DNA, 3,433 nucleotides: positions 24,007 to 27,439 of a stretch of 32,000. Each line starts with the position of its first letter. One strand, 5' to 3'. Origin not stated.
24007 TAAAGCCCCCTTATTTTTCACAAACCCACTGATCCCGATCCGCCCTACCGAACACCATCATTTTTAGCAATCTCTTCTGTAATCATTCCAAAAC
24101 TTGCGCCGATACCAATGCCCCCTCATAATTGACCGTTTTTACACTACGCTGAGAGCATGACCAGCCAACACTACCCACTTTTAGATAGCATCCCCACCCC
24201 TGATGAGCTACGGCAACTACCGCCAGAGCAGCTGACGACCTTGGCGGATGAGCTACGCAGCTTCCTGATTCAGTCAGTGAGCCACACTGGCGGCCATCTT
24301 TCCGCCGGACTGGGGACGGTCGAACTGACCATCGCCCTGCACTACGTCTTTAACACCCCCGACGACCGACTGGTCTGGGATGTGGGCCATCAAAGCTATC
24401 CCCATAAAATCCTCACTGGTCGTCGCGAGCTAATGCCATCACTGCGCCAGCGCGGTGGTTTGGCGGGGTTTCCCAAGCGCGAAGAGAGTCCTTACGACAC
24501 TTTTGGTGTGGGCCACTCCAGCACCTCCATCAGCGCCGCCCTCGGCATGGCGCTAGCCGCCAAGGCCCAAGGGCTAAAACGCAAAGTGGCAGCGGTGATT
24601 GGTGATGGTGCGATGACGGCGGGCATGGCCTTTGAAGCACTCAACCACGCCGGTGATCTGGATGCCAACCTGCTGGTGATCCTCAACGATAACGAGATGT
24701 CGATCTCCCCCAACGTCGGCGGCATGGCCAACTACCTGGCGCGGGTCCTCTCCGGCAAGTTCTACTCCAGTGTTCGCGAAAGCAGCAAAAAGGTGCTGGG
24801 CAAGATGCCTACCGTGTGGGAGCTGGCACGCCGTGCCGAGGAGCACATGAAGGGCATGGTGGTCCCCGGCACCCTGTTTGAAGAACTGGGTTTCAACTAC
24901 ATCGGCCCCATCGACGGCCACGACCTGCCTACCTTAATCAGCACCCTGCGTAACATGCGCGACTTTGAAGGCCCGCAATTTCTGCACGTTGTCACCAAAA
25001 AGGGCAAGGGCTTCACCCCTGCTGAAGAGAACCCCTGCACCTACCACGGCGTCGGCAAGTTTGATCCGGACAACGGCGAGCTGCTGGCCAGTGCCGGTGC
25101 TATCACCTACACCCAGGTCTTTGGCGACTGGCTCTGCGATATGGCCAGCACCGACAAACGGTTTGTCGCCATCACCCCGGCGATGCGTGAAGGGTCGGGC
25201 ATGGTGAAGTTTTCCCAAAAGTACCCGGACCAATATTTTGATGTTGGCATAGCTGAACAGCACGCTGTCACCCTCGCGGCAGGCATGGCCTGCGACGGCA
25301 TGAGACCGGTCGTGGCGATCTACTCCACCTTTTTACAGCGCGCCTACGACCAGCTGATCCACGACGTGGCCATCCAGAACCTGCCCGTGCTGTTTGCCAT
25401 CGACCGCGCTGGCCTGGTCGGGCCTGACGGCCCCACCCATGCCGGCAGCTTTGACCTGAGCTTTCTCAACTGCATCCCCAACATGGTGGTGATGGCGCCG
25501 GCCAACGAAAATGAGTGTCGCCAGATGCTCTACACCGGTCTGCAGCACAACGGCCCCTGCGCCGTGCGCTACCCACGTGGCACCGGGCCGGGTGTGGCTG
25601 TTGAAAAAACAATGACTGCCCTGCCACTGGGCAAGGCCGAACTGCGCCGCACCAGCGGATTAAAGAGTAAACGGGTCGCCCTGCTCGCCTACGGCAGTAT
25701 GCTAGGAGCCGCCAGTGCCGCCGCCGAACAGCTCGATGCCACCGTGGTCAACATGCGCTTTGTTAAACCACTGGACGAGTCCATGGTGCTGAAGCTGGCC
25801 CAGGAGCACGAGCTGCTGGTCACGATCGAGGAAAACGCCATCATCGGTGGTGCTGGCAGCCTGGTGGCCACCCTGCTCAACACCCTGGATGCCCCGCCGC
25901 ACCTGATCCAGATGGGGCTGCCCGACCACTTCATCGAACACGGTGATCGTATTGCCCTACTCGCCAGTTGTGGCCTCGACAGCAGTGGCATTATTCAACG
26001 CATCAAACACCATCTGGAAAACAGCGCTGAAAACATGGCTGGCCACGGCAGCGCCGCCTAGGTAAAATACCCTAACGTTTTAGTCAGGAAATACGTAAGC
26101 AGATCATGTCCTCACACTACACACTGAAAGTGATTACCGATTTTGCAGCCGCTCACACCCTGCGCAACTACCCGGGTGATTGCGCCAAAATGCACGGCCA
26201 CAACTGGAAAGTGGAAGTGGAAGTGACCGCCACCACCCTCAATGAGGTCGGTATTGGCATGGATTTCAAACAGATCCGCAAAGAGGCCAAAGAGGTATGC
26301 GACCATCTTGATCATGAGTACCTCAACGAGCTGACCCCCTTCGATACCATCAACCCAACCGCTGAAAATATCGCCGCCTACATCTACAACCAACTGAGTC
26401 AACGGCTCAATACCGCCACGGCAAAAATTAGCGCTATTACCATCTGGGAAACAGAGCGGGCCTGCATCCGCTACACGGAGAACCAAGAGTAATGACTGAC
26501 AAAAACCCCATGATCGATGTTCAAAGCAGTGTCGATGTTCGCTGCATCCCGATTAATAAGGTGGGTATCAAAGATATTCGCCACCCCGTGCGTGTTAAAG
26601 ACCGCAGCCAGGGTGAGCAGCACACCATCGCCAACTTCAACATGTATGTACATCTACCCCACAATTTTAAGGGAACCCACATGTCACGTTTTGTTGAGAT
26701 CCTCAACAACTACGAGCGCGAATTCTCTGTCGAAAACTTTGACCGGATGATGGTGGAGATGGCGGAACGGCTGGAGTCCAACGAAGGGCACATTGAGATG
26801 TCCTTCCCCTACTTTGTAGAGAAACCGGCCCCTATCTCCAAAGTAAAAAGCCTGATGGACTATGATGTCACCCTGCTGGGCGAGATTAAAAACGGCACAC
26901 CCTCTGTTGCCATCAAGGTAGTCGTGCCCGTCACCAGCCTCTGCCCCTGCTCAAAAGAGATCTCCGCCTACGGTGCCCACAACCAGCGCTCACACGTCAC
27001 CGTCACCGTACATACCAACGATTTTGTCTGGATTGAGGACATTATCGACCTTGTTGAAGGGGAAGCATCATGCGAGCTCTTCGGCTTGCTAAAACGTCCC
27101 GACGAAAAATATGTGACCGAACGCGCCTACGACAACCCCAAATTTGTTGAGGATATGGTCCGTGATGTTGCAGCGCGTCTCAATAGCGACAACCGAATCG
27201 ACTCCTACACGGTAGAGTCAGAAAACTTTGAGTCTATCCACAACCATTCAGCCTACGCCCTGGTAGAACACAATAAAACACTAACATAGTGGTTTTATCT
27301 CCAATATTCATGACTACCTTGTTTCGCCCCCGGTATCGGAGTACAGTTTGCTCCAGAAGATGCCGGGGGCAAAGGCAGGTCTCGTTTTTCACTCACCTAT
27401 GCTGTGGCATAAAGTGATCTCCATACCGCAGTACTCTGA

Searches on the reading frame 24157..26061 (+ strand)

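Call 10: search_protein_families(library=ncbifam, proteins=[window:24157-26061:+], max_evalue=0.00001)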
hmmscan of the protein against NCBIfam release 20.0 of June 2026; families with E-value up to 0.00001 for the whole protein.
window:24157-26061:+ (634 aa): 11 families
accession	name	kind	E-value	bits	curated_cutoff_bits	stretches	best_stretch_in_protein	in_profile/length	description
TIGR00204.1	dxs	equivalog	3.5e-270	897.8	465.95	1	11-620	3-615/616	1-deoxy-D-xylulose-5-phosphate synthase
NF003933.0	PRK05444.2-2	equivalog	4e-178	593.7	395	1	3-620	2-605/606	1-deoxy-D-xylulose-5-phosphate synthase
NF008968.0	PRK12315.1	subfamily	1.5e-148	495.7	510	2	239-619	202-580/582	1-deoxy-D-xylulose-5-phosphate synthase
NF004559.0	PRK05899.2-5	equivalog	8.3e-60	202.7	488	2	316-621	318-625/627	transketolase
NF004556.0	PRK05899.2-2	equivalog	2.2e-29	102.3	575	1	320-620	326-638/639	transketolase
NF004558.0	PRK05899.2-4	equivalog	5.2e-18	64.8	788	1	351-560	384-591/651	transketolase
TIGR00232.1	tktlase_bact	equivalog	3.2e-16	58.8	682.25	1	351-537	389-573/654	transketolase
NF006667.0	PRK09212.1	subfamily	9.6e-16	57.6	321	1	357-575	50-277/327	pyruvate dehydrogenase complex E1 component subunit beta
NF008854.0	PRK11892.1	equivalog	2e-10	39.9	454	1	360-582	191-428/464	pyruvate dehydrogenase complex E1 component subunit beta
TIGR03181.1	PDH_E1_alph_x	equivalog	5e-09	35.5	411.35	1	123-185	126-188/341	pyruvate dehydrogenase (acetyl-transferring) E1 component subunit alpha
TIGR03182.1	PDH_E1_alph_y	equivalog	1.4e-06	27.5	393.85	1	118-184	109-175/315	pyruvate dehydrogenase (acetyl-transferring) E1 component subunit alpha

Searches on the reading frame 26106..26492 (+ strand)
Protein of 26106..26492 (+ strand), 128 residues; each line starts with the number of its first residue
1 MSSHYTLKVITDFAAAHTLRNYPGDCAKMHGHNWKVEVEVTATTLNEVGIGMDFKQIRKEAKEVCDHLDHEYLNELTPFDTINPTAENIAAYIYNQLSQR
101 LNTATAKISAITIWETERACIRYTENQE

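Call 39: search_protein_families(library=pfam, proteins=[window:26106-26492:+], max_evalue=0.001)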
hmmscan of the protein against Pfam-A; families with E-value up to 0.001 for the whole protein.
window:26106-26492:+ (128 aa): 1 family
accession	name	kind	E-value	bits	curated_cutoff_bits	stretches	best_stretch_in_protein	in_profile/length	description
PF01242.24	PTPS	-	1.4e-40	138.4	22.4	1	7-125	2-120/121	6-pyruvoyl tetrahydropterin synthase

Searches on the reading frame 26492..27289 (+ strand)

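Call 39: search_protein_families(library=pfam, proteins=[window:26492-27289:+], max_evalue=0.001)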
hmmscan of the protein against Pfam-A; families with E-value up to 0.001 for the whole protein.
window:26492-27289:+ (265 aa): 1 family
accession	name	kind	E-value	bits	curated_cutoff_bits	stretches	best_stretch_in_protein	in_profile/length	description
PF02649.19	GCHY-1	-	5.9e-101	337.8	25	1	7-256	1-260/260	Type I GTP cyclohydrolase folE2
